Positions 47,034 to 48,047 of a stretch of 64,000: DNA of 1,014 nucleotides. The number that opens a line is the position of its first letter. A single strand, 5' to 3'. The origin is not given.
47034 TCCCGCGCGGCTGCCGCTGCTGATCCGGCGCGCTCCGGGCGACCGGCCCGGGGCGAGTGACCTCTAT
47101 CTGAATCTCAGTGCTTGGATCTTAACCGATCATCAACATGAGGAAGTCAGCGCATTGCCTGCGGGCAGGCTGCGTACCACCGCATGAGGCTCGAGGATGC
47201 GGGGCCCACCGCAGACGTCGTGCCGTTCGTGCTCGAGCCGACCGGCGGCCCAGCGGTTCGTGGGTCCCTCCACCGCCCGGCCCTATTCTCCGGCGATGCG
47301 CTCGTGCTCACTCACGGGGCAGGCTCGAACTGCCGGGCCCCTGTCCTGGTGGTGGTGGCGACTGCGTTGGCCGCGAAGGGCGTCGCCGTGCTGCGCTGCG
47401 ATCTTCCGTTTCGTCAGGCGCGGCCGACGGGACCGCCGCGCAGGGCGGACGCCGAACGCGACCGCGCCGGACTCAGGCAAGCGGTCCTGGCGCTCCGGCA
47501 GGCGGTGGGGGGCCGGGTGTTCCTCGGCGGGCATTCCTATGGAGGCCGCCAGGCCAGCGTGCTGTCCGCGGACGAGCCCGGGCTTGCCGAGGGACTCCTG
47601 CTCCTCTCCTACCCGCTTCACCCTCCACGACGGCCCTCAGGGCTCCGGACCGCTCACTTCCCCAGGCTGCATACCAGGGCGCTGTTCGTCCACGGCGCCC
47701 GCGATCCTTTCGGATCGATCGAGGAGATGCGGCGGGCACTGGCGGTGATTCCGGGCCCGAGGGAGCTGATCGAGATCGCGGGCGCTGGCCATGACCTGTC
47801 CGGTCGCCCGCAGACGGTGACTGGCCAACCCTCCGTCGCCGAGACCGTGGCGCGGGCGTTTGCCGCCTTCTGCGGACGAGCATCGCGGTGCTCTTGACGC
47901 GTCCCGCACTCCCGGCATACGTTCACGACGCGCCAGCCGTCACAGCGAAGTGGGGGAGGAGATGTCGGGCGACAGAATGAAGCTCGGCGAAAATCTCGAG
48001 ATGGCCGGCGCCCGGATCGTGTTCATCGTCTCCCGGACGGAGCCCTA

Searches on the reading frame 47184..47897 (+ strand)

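Call 27: search_protein_families(library=pfam, proteins=[window:47184-47897:+], max_evalue=0.00001)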
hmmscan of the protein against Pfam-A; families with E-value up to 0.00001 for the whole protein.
window:47184-47897:+ (237 aa): 3 families
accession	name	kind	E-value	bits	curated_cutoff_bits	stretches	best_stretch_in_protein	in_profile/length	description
PF20408.4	Abhydrolase_11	-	2e-31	109.7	27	1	39-229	4-191/193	Alpha/beta hydrolase domain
PF12697.13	Abhydrolase_6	-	1.8e-08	35.8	26.3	1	40-163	1-109/217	Alpha/beta hydrolase family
PF12146.15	Hydrolase_4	-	8.3e-06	25.7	27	0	39-142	6-108/239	Serine aminopeptidase, S33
